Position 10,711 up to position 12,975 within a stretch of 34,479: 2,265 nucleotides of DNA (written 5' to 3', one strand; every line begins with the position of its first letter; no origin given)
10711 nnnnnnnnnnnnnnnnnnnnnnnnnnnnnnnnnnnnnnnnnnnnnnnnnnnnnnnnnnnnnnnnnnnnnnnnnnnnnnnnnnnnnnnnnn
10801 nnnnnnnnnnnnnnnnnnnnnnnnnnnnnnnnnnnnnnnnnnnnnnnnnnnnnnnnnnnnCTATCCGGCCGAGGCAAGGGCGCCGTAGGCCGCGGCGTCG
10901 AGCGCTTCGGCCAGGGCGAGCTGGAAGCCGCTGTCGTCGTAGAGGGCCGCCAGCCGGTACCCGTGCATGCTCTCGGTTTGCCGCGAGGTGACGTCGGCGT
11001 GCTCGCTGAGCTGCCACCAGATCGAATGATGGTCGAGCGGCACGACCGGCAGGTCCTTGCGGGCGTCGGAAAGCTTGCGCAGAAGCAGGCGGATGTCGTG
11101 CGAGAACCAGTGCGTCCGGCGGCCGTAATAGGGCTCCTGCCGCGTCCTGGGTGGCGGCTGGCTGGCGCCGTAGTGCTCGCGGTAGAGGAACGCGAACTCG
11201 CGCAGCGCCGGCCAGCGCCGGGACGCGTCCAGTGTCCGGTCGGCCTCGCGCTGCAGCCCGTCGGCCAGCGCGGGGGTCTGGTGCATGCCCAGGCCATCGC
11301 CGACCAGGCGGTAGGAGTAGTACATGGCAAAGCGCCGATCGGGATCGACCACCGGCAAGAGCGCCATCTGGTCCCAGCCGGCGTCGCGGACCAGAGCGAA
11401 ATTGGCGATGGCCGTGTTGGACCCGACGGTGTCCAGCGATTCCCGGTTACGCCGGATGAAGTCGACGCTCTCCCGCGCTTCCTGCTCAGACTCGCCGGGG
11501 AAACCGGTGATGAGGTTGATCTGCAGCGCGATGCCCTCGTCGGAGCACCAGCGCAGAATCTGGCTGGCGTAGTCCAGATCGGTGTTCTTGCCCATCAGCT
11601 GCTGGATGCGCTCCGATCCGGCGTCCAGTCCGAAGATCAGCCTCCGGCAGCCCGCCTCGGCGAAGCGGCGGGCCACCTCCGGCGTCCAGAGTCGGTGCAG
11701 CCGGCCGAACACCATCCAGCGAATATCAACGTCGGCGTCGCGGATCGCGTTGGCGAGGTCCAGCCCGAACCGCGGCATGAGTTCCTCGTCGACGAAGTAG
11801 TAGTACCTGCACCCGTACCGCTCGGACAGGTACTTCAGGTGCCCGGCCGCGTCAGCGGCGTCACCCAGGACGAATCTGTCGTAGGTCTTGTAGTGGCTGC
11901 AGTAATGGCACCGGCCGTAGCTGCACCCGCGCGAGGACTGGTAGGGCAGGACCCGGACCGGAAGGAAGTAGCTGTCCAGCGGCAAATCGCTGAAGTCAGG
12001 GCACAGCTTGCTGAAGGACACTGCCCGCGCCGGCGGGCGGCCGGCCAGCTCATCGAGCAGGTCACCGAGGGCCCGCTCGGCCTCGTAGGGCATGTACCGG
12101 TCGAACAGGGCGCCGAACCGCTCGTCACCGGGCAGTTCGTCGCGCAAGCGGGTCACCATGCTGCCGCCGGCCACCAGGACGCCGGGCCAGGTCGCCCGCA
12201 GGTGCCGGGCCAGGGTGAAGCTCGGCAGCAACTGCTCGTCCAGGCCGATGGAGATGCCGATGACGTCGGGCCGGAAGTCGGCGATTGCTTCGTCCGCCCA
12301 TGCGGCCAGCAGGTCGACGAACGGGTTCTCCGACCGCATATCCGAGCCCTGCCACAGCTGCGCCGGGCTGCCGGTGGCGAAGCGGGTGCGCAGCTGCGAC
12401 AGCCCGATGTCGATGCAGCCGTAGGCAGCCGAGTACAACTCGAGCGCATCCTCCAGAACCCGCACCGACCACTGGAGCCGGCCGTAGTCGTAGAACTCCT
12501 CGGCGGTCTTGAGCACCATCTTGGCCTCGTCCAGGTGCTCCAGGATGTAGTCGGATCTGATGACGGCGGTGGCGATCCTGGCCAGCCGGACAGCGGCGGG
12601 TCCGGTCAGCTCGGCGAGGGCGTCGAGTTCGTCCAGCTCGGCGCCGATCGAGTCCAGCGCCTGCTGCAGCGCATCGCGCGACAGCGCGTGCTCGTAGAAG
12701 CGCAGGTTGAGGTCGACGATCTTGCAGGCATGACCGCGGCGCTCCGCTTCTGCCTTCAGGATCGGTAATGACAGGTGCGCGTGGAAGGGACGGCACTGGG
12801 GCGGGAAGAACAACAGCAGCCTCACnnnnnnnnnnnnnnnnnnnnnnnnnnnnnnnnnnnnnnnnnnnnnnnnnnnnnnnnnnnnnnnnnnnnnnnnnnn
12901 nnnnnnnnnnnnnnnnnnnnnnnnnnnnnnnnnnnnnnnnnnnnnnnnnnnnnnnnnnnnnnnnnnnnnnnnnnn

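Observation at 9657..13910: Operon pairing a bilin-reductase-like protein with a B12-radical SAM and a HemN-like radical SAM enzyme: candidate oxygen-independent tetrapyrrole-processing or novel tailoring system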

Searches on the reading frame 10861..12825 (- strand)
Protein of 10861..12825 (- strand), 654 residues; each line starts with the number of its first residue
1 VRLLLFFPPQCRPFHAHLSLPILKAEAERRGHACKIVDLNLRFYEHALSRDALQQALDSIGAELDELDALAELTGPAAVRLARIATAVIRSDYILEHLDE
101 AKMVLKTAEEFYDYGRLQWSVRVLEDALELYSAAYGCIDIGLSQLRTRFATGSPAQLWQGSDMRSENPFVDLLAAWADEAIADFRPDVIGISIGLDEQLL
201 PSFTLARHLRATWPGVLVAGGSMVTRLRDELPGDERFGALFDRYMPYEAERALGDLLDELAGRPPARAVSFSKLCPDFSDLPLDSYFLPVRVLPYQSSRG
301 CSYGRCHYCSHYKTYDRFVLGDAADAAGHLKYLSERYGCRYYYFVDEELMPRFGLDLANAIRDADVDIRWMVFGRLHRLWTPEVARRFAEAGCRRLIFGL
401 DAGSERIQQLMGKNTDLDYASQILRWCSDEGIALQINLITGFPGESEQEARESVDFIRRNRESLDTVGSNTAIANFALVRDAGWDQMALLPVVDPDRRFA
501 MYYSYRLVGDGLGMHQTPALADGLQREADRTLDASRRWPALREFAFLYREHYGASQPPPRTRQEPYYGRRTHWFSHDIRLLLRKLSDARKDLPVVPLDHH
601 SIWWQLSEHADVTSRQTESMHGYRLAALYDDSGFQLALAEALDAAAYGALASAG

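Call 9: search_protein_families(library=pfam, proteins=[window:10861-12825:-], max_evalue=1)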
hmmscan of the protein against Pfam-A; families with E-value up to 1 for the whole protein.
window:10861-12825:- (654 aa): 3 families
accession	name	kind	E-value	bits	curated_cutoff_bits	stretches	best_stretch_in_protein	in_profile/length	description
PF04055.27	Radical_SAM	-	1.8e-18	67.7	29.5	1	296-457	2-166/166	Radical SAM superfamily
PF02310.24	B12-binding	-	0.0012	19.1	32.1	1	179-230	45-97/121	B12 binding domain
PF21487.2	Tas3_C-hel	-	0.033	14.4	27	1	408-426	28-46/49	Tas3, C-terminal helical domains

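Call 10: search_protein_families(library=ncbifam, proteins=[window:10861-12825:-], max_evalue=1)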
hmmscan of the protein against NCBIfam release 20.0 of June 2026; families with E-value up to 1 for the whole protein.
window:10861-12825:- (654 aa): 21 families
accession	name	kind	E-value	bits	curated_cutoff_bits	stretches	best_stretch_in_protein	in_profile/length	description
NF050148.1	rSAM_ApyD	equivalog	4e-23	81.7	750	1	171-459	60-365/645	RiPP biosynthesis radical SAM protein ApyD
TIGR03975.1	rSAM_ocin_1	subfamily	1.8e-19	69.7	281.85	2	291-457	260-427/606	RiPP maturation radical SAM C-methyltransferase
TIGR04479.1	bcpD_PhpK_rSAM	subfamily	1e-18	67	600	1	292-460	241-409/504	PhpK family radical SAM P-methyltransferase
TIGR04072.2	rSAM_ladder_B12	equivalog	8.8e-13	47.7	360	1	248-462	128-351/443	lipid biosynthesis B12-binding/radical SAM protein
TIGR04385.1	B12_rSAM_cofa1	equivalog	1.1e-12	48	450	1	296-459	199-363/438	B12 lower ligand biosynthesis radical SAM protein BzaD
TIGR03471.1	HpnJ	equivalog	5.7e-11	42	577.6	1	280-459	182-364/472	hopanoid biosynthesis associated radical SAM protein HpnJ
TIGR04013.1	B12_SAM_MJ_1487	hypoth_equivalog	5.6e-09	35.3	251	1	394-458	267-331/382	TIGR04013 family B12-binding domain/radical SAM domain-containing protein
NF038361.1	rSAM_Sden_1168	equivalog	1.3e-08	33.8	575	1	281-458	271-449/560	Sden_1168 family B12-binding radical SAM P-methyltransferase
NF033070.1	rSAM_AprD4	equivalog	2.7e-08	33.2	500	1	354-458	260-364/456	AprD4 family radical SAM diol-dehydratase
TIGR02026.1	BchE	equivalog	1.5e-07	30.6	481.35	1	288-453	190-358/497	magnesium-protoporphyrin IX monomethyl ester anaerobic oxidative cyclase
TIGR04295.1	B12_rSAM_oligo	hypoth_equivalog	4.4e-06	25.6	400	1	297-416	205-317/422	TIGR04295 family B12-binding domain-containing radical SAM protein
TIGR04014.1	B12_SAM_MJ_0865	equivalog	5e-06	25.6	360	1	396-459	272-335/434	methyl-coenzyme M reductase glutamine C-methyltransferase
NF040542.1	rSAM_RCCLKC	equivalog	2.9e-05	23.4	450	1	297-461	185-351/423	arsinothricin biosynthesis radical SAM protein ArsL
TIGR04367.1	HpnR_B12_rSAM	equivalog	0.00013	20.7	650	1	298-441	192-334/490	hopanoid C-3 methylase HpnR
TIGR00089.1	TIGR00089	subfamily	0.00055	18.8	251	1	395-460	251-318/429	MiaB/RimO family radical SAM methylthiotransferase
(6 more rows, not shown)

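Call 14: search_solved_structures(query=window:10861-12825:-, max_evalue=0.001)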
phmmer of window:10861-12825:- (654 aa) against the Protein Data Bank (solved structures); distinct sequences matched with E-value up to 0.001: 1.
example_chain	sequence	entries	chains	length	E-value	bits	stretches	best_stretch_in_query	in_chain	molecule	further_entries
6fd2_B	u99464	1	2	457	0.00028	22.9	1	354-458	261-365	Putative apramycin biosynthetic oxidoreductase 4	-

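Call 84: search_dna_similar(query=window:10861-12825:-, collection=plasmids, mode=protein, max_evalue=0.001, max_rows=20)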
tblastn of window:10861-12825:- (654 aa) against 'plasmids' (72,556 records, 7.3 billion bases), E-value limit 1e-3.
Records with a match: 106; places in all: 109; records where one place covers at least 80% of the query: 2.
Best place of each record, by identity: <60% 106.
By first word of the organism name: Rhizobium 28; Streptomyces 18; Sinorhizobium 7; Bacillus 5; Mesorhizobium 4; Pseudomonas 3; Clostridium 3; Azospirillum 3; Nocardia 3; Streptantibioticus 2; and 28 more.
By predicted mobility (MOB-suite, as given by PLSDB): non-mobilizable 45; conjugative 37; mobilizable 24.
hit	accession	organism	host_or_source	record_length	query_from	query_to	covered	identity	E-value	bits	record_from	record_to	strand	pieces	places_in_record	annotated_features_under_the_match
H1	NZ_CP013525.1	Rhizobium phaseoli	Phaseolus vulgaris,Whole ...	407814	1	555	85%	25.9%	4e-42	171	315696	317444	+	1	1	radical SAM protein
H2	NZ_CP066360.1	Sinorhizobium meliloti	Medicago lupulina L.,nodules of ...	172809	1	530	81%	23.9%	3e-17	94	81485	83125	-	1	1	radical SAM protein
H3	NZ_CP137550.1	Streptomyces sp. N50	Selaginella tamariscina,cell ...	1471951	3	460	70%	25.3%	8e-14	83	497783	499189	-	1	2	record has no annotation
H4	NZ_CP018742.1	Bacillus cereus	Salad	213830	3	464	71%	23.8%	2e-19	101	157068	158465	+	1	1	radical SAM protein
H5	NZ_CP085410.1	Bacillus thuringiensis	single cell,soil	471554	3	464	71%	23.5%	5e-20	102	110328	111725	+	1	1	radical SAM protein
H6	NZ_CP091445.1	Bacillus cereus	Moringa oleifera,whole organism,root ...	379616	3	464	71%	23.4%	9e-21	105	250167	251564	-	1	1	radical SAM protein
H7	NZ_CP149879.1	Sinorhizobium medicae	Medicago sativa,Cell Culture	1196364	132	462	51%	25.3%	6e-9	67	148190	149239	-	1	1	record has no annotation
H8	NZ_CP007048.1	Rhizobium leguminosarum bv. trifolii WSM1689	root nodule of Trifolium uniflorum ...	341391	128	447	49%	26.2%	2e-7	62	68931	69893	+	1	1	RiPP maturation radical SAM C-methyltransferase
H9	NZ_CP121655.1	Rhizobium sp. CB3171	Calliandra calothyrsus,cell culture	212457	152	467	48%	25.4%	5e-18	97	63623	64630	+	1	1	hypothetical protein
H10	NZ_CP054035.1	Rhizobium indicum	Pisum sativum l. (pea),Pure culture,Pea ...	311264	169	447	43%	27.7%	8e-8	64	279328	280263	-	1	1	RiPP maturation radical SAM C-methyltransferase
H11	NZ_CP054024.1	Rhizobium indicum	Pisum sativum l. (pea),Pure culture,Pea ...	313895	169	447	43%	27.7%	8e-8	64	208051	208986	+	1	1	RiPP maturation radical SAM C-methyltransferase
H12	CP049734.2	Rhizobium leguminosarum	Pisum sativum,Pisum sativum nodules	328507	169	447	43%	27.7%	8e-8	64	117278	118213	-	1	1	none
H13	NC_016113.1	Streptantibioticus cattleyicolor NRRL 8057 = DSM 46488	-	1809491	177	443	41%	28.4%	8e-11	74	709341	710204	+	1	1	none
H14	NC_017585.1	Streptantibioticus cattleyicolor NRRL 8057 = DSM 46488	-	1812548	177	443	41%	28.4%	8e-11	74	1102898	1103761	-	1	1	none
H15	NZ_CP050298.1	Mesorhizobium huakuii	Oxytropis kamtschatica,cell ...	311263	169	447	43%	27.1%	2e-10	72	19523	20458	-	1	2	RiPP maturation radical SAM C-methyltransferase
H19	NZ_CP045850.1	Streptomyces clavuligerus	pure culture single spore ...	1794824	140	459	49%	23.1%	3e-9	68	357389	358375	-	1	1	none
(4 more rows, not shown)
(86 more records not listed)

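Call 85: get_annotated_region(hit=H1, flank=7000)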
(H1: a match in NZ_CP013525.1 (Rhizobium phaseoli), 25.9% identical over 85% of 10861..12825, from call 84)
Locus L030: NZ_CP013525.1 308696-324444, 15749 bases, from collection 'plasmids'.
description: Rhizobium phaseoli strain R744 plasmid pRphaR744c, complete sequence
organism: Rhizobium phaseoli (NCBI taxid 396)
taxonomy: Bacteria; Pseudomonadota; Alphaproteobacteria; Hyphomicrobiales; Rhizobiaceae; Rhizobium; Rhizobium phaseoli
host: -; source: Phaseolus vulgaris,Whole organism,Legume rhizosphere,legume-root nodule; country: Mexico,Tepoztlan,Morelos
typing (MOB-suite, as given by PLSDB): non-mobilizable
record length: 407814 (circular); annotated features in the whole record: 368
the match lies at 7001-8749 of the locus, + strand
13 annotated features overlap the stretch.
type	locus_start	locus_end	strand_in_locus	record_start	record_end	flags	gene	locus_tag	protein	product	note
CDS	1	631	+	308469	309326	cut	-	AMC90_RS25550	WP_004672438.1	carbohydrate ABC transporter permease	GO:0008643 - carbohydrate transport [Evidence IEA]; GO:0055085 - transmembrane transport [Evidence IEA]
CDS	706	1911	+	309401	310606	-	-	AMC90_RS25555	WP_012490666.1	extracellular solute-binding protein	-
CDS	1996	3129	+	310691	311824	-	ugpC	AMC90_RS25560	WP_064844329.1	sn-glycerol-3-phosphate ABC transporter ATP-binding protein UgpC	-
CDS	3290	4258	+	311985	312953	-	-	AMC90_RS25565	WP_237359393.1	ATP-binding protein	-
CDS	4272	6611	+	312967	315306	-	-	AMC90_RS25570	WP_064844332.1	S8 family peptidase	-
CDS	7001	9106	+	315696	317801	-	-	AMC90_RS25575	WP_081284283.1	radical SAM protein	-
CDS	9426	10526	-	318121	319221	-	-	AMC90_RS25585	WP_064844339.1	D-TA family PLP-dependent enzyme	-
CDS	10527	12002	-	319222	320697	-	-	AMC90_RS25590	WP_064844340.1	M81 family metallopeptidase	-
CDS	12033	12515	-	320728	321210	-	-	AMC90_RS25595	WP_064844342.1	hypothetical protein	-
CDS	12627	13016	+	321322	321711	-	-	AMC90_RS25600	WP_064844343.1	RidA family protein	-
CDS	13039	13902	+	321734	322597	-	-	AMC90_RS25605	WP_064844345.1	MurR/RpiR family transcriptional regulator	GO:0006355 - regulation of DNA-templated transcription [Evidence IEA]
CDS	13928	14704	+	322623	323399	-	-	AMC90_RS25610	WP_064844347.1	SDR family oxidoreductase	-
CDS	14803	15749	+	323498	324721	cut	-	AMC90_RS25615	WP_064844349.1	MFS transporter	GO:0055085 - transmembrane transport [Evidence IEA]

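Call 86: get_annotated_region(hit=H19, flank=5000)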
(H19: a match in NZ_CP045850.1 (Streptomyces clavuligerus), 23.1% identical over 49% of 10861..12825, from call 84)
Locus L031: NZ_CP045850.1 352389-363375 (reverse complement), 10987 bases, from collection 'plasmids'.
description: Streptomyces clavuligerus strain ATCC 27064 isolate Leon-isolate plasmid pSCL4, complete sequence
organism: Streptomyces clavuligerus (NCBI taxid 1901)
taxonomy: Bacteria; Actinomycetota; Actinomycetes; Kitasatosporales; Streptomycetaceae; Streptomyces; Streptomyces clavuligerus
host: -; source: pure culture single spore isolate,culture maintained in Leon, missing plasmid pSCL3; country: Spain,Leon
typing (MOB-suite, as given by PLSDB): mobilizable; replicon rep_cluster_12,rep_cluster_1922; relaxase MOBP
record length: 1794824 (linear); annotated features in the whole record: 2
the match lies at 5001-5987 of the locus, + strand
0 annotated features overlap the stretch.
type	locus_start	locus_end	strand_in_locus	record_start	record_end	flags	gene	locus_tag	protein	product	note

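Call 88: search_protein_families(library=pfam, proteins=[L031:4797-6305:+, L031:6295-7773:+, L031:2760-4751:+, L031:8081-9445:+, L031:1346-3397:-], max_evalue=0.001)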
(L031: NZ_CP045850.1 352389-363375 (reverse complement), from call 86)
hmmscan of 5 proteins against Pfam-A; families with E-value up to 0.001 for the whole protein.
L031:4797-6305:+ (502 aa): 2 families
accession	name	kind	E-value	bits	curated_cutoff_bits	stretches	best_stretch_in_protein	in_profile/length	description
PF04055.27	Radical_SAM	-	1.2e-28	100.8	29.5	1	233-395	1-166/166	Radical SAM superfamily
PF02310.24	B12-binding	-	1.7e-15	57.4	32.1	1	62-174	8-120/121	B12 binding domain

L031:6295-7773:+ (492 aa): 0 families

L031:2760-4751:+ (663 aa): 1 family
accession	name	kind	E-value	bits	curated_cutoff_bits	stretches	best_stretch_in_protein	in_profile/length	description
PF00733.27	Asn_synthase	-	7.3e-08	32.9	21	1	315-570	4-271/354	Asparagine synthase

L031:8081-9445:+ (454 aa): 0 families

L031:1346-3397:- (683 aa): 0 families

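Call 95: search_protein_families(library=padloc, proteins=[window:10861-12825:-], max_evalue=0.01)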
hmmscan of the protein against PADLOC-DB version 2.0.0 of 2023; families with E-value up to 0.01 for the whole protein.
window:10861-12825:- (654 aa): 1 family
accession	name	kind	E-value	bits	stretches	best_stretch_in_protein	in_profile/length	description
PDLC04689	PDC-M51A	-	0.00014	18.8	0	396-461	288-353/420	-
